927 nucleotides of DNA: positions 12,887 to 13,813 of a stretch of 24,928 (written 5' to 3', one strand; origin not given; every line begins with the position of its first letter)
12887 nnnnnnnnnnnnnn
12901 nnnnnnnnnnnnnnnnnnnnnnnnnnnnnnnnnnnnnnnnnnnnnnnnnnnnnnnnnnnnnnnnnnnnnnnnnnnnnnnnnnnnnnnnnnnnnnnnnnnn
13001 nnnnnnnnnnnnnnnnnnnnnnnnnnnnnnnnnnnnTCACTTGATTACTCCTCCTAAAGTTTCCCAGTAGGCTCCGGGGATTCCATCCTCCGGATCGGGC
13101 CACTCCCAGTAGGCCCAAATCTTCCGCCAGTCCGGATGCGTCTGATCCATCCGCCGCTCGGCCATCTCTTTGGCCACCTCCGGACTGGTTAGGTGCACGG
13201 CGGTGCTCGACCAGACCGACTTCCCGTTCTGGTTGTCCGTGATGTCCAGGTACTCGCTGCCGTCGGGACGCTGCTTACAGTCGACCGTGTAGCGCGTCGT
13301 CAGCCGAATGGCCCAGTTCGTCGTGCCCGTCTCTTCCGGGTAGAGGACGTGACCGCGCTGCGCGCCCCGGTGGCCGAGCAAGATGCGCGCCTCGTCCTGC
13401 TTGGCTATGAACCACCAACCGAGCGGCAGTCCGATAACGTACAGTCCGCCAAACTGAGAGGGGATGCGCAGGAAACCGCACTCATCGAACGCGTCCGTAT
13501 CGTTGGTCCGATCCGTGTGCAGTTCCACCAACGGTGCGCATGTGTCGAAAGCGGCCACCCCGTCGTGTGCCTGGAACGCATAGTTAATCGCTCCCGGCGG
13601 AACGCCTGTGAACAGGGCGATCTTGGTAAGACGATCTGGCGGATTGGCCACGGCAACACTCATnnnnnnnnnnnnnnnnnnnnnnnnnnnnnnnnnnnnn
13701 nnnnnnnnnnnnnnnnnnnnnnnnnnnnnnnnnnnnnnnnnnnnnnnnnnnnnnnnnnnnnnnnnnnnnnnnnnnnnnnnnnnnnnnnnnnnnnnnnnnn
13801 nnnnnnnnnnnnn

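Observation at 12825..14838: Nudix hydrolase / TrpF-PRAI-like TIM barrel / 208-aa / 71-aa operon behind one leaderless promoter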

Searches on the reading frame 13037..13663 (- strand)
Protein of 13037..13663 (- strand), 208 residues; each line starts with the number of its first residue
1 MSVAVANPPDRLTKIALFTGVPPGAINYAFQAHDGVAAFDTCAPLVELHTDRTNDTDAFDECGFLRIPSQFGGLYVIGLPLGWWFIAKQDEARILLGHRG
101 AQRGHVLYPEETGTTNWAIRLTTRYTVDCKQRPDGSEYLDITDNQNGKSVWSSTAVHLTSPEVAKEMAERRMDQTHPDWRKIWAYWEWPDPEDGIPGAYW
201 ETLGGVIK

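Call 3: search_protein_families(library=pfam, proteins=[window:13037-13663:-], max_evalue=1)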
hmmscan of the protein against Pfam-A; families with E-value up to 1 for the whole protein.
window:13037-13663:- (208 aa): 1 family
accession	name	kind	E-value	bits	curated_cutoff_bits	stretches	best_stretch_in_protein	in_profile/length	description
PF13590.11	DUF4136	-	0.038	14.9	32.8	1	113-166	82-137/152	Domain of unknown function (DUF4136)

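Call 4: search_protein_families(library=phrogs, proteins=[window:13037-13663:-], max_evalue=0.1)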
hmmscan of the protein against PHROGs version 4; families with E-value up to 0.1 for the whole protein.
window:13037-13663:- (208 aa): 0 families

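Call 10: search_protein_families(library=ncbifam, proteins=[window:13037-13663:-], max_evalue=1)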
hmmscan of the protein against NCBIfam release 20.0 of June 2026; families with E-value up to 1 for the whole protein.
window:13037-13663:- (208 aa): 0 families

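Call 14: find_homologous_proteins(query=window:13037-13663:-)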
Query window:13037-13663:- (208 aa): 2 proteins with E <= 0.001 among 108 candidates.
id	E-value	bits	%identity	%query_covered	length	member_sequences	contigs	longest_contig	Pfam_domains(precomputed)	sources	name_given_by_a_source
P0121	3.3e-144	496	100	100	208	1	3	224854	-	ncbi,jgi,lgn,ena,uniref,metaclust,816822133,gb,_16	ncbi:hypothetical protein LCGC14_0163060 [marine sediment metagenome]|uniref:Uncharacterized protein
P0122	1.5e-114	399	81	100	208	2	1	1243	-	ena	-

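Call 30: search_protein_representatives(protein=window:13037-13663:-)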
Query: 208 residues. Proteins with E-value up to 0.001 (for the whole library): 10; up to 1e-10: 5; up to 1e-30: 1. The best 10 are listed.
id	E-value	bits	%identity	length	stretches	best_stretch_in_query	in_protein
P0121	1.0e-144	496.1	100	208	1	1-208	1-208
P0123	1.6e-30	122.6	38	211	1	13-190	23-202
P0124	4.8e-26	107.9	38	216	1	10-189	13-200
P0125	3.7e-25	105.0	29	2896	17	146-197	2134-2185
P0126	2.7e-11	59.7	38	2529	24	130-173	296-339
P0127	5.1e-10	55.5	30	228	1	19-191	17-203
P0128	1.4e-04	37.7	32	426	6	65-104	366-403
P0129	4.6e-04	36.0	27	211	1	34-187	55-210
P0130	6.6e-04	35.5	29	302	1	17-192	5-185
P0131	8.2e-04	35.2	28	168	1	57-189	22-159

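Call 53: predict_structure(alignment_id=A4)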
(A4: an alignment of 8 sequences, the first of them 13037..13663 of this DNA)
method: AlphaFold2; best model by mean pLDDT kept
length: 208 residues; sequences in the alignment: 8
mean_pLDDT: 81.3   pTM: 0.75
mean pLDDT of the five models: 81.3, 81.0, 80.1, 78.4, 68.6
residues with pLDDT >= 90: 86; 70-90: 86; 50-70: 9; < 50: 27
segments of 3 or more residues with pLDDT < 50: 1-7, 189-208
pLDDT, mean of each block of 10 residues (from residue 1): 49 91 93 93 92 81 91 91 90 88 91 89 90 89 88 77 85 89 72 39 30
secondary structure, 60 per line:
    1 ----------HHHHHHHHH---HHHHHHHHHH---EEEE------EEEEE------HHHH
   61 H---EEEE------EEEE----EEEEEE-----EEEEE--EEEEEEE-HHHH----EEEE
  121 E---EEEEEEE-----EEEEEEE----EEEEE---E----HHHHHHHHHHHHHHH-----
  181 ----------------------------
elements in order: H11-19 H23-32 E36-39 E46-50 H57-61 E65-68 E75-78 E83-88 E94-98 E101-107 H109-112 E117-121 E125-131 E137-143 E148-152 H161-175

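Call 70: find_encoding_contigs(protein=window:13037-13663:-, flank=10000, max_places=10)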
Protein window:13037-13663:- (208 aa): 6 contigs read that carry it; 4 places shown.
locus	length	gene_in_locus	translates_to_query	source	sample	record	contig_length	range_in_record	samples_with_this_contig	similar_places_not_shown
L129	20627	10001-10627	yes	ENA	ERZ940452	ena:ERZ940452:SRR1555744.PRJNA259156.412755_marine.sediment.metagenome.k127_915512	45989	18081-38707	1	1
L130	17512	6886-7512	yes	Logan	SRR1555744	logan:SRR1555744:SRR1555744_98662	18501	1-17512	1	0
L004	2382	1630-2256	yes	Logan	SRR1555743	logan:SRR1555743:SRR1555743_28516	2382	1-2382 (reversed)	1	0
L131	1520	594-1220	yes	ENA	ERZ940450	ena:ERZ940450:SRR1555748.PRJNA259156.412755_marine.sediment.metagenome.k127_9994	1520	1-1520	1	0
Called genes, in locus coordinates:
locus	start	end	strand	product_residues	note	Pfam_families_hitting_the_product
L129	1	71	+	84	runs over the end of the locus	-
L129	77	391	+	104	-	-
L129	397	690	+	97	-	-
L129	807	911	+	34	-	-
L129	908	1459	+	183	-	-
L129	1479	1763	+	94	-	-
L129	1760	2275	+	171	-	-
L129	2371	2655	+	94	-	-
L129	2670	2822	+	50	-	-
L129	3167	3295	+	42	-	-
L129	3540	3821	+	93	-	-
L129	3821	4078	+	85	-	-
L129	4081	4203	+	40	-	-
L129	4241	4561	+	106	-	-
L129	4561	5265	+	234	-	-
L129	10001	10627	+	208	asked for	-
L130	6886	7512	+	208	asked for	-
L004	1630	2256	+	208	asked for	-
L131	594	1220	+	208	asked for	-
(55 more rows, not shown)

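Call 85: search_protein_families(library=padloc, proteins=[window:13037-13663:-], max_evalue=0.01)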
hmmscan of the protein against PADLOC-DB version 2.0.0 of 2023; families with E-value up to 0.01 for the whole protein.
window:13037-13663:- (208 aa): 0 families
